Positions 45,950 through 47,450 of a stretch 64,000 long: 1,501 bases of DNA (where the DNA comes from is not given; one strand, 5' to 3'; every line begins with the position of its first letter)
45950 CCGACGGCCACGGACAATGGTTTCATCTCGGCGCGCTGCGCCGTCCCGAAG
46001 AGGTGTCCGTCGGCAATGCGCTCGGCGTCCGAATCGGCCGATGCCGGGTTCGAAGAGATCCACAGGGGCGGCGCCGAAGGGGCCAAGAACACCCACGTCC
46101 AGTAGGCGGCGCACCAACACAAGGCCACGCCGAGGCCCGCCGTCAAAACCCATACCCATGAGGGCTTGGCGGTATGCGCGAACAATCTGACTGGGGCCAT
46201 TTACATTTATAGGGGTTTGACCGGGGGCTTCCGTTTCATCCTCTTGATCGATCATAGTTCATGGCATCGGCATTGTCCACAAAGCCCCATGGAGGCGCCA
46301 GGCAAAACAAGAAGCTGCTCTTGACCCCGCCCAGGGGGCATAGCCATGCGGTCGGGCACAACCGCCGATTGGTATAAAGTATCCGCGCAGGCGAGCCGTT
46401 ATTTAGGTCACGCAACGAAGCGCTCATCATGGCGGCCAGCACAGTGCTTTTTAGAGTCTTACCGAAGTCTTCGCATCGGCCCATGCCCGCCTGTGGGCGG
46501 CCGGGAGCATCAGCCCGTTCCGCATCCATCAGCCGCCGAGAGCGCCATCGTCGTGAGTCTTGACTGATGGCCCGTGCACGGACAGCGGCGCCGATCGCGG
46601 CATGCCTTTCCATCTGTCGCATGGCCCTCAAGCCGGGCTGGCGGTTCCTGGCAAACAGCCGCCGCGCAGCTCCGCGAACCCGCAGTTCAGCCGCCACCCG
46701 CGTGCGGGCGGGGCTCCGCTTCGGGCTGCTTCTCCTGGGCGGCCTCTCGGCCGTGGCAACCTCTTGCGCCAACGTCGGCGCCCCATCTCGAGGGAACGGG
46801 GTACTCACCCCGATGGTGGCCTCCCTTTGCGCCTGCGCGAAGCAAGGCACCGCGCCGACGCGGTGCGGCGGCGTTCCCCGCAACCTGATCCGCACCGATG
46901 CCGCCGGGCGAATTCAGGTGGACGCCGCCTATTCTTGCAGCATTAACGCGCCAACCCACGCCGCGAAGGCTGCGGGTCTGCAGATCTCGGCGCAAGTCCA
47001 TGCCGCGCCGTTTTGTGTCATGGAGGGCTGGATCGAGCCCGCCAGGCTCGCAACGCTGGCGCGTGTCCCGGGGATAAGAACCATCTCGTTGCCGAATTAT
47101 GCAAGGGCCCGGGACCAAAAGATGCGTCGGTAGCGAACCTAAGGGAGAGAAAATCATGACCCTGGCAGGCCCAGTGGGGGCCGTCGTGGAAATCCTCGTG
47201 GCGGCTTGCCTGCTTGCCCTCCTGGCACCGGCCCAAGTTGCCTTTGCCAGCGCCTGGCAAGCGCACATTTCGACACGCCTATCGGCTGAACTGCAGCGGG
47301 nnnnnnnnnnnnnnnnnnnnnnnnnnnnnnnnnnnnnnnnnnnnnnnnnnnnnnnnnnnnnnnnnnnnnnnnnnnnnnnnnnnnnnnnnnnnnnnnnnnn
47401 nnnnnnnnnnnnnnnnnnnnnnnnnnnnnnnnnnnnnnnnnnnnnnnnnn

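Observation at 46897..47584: Free-standing paralogue of the protease N-terminal two-Cys domain encoded immediately upstream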

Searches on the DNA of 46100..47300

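Call 86: search_rna_families(source=window, start=46100, end=47300, threshold=evalue, max_evalue=1)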
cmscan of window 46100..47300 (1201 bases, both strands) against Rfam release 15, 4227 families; matches with E-value up to 1: 1.
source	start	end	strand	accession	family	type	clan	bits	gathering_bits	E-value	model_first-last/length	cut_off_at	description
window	47200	47279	+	RF02974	Fibro-purF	Cis-reg;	-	18.5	60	0.2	1-75/75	no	Fibro-purF RNA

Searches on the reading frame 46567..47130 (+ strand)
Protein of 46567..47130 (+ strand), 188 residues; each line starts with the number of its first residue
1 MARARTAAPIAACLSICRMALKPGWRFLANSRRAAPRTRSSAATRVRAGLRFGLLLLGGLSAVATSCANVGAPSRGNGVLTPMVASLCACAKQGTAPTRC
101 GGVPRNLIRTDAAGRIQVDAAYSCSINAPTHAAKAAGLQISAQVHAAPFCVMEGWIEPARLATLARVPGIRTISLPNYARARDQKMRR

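Call 6: search_protein_families(library=pfam, proteins=[window:46567-47130:+], max_evalue=1)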
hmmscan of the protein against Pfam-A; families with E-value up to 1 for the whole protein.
window:46567-47130:+ (188 aa): 0 families

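Call 7: search_protein_families(library=ncbifam, proteins=[window:46567-47130:+], max_evalue=1)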
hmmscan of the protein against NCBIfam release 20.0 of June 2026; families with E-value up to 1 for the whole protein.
window:46567-47130:+ (188 aa): 0 families

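Call 9: find_homologous_proteins(query=window:46567-47130:+, max_evalue=0.001)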
Query window:46567-47130:+ (188 aa): 2 proteins with E <= 0.001 among 1150 candidates.
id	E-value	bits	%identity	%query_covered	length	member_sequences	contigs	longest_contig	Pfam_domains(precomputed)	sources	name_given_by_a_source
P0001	1.5e-76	274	73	100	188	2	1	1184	-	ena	-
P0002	8.2e-62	226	100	56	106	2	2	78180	-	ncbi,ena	-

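Call 11: find_encoding_contigs(protein=P0001, flank=10000)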
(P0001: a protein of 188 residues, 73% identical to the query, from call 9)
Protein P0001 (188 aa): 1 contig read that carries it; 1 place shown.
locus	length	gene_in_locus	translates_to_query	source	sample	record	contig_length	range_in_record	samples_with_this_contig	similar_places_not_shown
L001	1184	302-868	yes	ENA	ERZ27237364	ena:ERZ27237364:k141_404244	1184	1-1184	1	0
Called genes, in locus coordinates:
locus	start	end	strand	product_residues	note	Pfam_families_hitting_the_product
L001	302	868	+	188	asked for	-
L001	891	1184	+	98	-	?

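Call 12: find_encoding_contigs(protein=P0002, flank=10000)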
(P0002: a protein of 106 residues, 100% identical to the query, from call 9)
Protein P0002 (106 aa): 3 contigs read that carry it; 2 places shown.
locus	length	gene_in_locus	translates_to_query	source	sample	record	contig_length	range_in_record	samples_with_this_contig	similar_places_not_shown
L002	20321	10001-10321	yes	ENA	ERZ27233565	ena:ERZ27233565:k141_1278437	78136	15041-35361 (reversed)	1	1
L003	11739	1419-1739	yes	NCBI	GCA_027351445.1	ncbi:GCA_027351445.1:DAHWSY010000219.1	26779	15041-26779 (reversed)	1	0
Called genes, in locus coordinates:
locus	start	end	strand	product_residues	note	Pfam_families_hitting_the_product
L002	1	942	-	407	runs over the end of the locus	PF05134:T2SSL, PF12693:GspL_C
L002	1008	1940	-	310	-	PF12836:HHH_3 (faint), PF21687:T2SSK_1st, PF03934:T2SSK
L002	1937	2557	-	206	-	PF07963:N_methyl, PF11612:T2SSJ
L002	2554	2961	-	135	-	PF07963:N_methyl, PF02501:T2SSI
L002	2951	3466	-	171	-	PF07963:N_methyl (weak), PF12019:GspH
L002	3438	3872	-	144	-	PF07963:N_methyl, PF08334:T2SSG, PF22434:PilW_C (weak)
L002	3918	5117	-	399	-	PF28597:T2SSF_N, PF00482:T2SSF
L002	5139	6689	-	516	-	PF22341:GSPE_N1E, PF13191:AAA_16 (faint), PF00437:T2SSE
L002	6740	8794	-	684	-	PF21305:type_II_gspD_N0, PF03958:Secretin_N, PF00263:Secretin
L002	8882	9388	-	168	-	PF11356:T2SSC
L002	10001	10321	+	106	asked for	-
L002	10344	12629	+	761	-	-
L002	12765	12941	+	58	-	-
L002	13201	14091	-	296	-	-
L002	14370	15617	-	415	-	PF00278:Orn_DAP_Arg_deC, PF01168:Ala_racemase_N (weak), PF02784:Orn_Arg_deC_N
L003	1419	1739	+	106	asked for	-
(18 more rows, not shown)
